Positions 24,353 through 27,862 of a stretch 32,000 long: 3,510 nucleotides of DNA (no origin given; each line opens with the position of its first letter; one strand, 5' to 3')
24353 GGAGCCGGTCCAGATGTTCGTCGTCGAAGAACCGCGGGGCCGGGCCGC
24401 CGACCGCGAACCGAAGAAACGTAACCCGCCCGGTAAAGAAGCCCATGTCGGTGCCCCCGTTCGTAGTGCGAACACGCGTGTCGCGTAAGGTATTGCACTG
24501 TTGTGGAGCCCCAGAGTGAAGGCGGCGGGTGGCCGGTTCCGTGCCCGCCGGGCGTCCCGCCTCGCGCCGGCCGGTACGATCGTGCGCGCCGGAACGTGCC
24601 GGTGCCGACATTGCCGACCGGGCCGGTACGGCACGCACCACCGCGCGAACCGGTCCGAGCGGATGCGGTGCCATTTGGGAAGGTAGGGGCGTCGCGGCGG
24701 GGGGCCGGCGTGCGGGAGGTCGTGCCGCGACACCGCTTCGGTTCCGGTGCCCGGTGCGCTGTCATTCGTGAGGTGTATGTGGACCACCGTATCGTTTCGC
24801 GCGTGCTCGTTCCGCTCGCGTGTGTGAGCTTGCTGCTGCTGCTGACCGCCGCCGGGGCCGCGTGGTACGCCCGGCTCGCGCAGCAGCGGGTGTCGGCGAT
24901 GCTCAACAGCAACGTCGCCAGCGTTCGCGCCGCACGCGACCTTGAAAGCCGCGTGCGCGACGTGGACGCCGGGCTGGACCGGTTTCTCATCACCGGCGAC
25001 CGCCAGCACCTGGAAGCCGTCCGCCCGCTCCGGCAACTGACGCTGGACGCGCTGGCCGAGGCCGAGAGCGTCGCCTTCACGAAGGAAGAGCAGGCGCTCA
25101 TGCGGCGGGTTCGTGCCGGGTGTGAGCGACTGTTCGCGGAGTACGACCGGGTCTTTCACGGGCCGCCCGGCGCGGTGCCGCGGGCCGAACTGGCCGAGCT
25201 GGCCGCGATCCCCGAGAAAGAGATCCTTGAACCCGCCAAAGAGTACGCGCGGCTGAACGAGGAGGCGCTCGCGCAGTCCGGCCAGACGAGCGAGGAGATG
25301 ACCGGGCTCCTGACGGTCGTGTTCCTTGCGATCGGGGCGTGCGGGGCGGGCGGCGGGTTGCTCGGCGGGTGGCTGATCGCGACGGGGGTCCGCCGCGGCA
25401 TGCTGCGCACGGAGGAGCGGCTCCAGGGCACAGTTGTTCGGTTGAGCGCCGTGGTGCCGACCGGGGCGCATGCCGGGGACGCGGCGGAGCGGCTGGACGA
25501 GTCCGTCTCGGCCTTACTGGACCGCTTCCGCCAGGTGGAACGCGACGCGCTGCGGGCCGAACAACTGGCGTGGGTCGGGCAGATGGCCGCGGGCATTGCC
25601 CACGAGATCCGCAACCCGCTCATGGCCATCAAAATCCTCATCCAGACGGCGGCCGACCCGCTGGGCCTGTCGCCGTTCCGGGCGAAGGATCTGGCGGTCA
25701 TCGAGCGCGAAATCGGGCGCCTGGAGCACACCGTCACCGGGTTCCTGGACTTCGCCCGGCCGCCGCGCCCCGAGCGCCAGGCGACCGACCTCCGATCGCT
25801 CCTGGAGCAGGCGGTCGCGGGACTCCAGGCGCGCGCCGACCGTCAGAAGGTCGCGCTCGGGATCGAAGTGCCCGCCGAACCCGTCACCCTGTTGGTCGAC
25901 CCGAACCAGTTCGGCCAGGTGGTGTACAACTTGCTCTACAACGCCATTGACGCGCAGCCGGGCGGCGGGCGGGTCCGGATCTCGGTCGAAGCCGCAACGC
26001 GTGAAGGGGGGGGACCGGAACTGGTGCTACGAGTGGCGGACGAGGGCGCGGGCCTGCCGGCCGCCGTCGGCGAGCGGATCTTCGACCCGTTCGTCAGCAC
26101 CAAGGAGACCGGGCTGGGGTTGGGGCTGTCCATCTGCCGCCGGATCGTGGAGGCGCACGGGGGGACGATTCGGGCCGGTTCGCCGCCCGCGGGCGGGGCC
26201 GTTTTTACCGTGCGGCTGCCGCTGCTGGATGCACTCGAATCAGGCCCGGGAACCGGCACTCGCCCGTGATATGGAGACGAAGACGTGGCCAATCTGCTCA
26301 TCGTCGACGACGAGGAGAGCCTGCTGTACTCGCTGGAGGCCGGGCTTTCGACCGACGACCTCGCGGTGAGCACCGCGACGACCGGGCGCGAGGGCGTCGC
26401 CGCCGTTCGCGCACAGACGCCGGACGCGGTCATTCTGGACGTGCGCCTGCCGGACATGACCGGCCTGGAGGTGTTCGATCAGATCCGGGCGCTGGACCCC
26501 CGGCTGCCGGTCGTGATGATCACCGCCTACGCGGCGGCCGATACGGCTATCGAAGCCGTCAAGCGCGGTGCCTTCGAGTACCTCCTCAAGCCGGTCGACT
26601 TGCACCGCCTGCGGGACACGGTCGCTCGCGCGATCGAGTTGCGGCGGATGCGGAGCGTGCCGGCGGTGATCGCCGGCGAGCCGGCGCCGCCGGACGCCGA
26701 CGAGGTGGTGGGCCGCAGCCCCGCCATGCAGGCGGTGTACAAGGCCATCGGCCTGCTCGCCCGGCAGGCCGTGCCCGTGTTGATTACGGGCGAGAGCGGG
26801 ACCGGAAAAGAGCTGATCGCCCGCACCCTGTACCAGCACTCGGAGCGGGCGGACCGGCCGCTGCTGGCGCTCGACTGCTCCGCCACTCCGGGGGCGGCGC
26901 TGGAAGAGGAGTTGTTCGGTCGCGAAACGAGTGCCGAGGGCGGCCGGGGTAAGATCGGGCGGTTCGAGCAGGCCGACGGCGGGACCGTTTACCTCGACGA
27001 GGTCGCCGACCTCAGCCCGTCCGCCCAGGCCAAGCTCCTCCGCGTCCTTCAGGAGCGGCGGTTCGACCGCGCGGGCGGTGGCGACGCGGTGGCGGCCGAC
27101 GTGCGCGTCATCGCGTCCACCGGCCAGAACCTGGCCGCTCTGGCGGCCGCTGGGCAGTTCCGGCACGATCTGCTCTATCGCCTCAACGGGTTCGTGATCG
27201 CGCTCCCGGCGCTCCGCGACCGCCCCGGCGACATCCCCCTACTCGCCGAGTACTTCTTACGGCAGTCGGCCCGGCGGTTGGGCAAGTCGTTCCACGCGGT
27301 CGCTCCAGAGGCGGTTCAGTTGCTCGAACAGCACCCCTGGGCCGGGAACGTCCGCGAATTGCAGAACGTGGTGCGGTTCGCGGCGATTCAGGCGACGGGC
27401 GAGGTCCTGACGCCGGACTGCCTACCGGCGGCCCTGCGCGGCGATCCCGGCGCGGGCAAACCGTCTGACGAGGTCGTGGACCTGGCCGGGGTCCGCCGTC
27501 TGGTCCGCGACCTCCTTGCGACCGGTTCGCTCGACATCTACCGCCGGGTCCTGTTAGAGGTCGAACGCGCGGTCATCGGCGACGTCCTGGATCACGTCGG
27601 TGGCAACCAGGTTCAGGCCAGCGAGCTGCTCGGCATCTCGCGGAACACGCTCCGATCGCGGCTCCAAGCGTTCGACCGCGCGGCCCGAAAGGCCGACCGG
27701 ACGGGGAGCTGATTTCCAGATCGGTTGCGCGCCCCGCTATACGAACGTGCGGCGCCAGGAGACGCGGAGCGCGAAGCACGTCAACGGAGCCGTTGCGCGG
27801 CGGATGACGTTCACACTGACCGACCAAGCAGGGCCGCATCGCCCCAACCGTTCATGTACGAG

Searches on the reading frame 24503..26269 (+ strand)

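Call 62: search_protein_families(library=pfam, proteins=[window:24503-26269:+], max_evalue=0.001)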
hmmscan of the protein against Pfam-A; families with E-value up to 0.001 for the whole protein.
window:24503-26269:+ (588 aa): 2 families
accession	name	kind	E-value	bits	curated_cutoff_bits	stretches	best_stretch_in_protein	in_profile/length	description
PF02518.31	HATPase_c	-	6.2e-27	94.7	26.4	1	466-574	2-109/111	Histidine kinase-, DNA gyrase B-, and HSP90-like ATPase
PF00512.31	HisKA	-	2.7e-12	47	26.9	1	359-420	3-63/66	His Kinase A (phospho-acceptor) domain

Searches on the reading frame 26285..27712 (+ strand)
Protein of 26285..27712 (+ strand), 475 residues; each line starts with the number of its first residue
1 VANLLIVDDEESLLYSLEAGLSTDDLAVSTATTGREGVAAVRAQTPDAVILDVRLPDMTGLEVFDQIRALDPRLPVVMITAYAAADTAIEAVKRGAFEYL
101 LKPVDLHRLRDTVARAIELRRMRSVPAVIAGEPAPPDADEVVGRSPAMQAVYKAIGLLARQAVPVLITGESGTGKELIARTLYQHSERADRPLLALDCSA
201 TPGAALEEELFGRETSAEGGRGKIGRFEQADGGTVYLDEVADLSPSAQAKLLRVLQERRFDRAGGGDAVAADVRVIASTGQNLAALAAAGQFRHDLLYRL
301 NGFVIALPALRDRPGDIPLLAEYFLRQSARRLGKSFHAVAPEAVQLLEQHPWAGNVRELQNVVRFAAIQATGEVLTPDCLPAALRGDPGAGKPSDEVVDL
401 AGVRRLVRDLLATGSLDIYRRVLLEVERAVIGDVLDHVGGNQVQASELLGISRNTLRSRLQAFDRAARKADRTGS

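Call 62: search_protein_families(library=pfam, proteins=[window:26285-27712:+], max_evalue=0.001)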
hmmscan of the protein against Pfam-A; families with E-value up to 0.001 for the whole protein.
window:26285-27712:+ (475 aa): 7 families
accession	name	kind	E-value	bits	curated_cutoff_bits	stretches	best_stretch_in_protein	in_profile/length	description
PF00158.32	Sigma54_activat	-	1.3e-51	175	20.2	1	142-305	2-167/168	Sigma-54 interaction domain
PF00072.30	Response_reg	-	2.2e-28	99.1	30.2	1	5-113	2-110/111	Response regulator receiver domain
PF14532.12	Sigma54_activ_2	-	5e-25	88.8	25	1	142-310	1-138/138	Sigma-54 interaction domain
PF25601.1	AAA_lid_14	-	7.1e-24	83.9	27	1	311-389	1-79/87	AAA+ ATPase lid domain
PF02954.25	HTH_8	-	1.9e-12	47.2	22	1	425-463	4-42/42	Bacterial regulatory protein, Fis family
PF07728.20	AAA_5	-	1.3e-08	35.4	22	1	164-280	1-122/139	AAA domain (dynein-related subfamily)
PF13191.12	AAA_16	-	0.00052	21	32.6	1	140-259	1-124/167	AAA ATPase domain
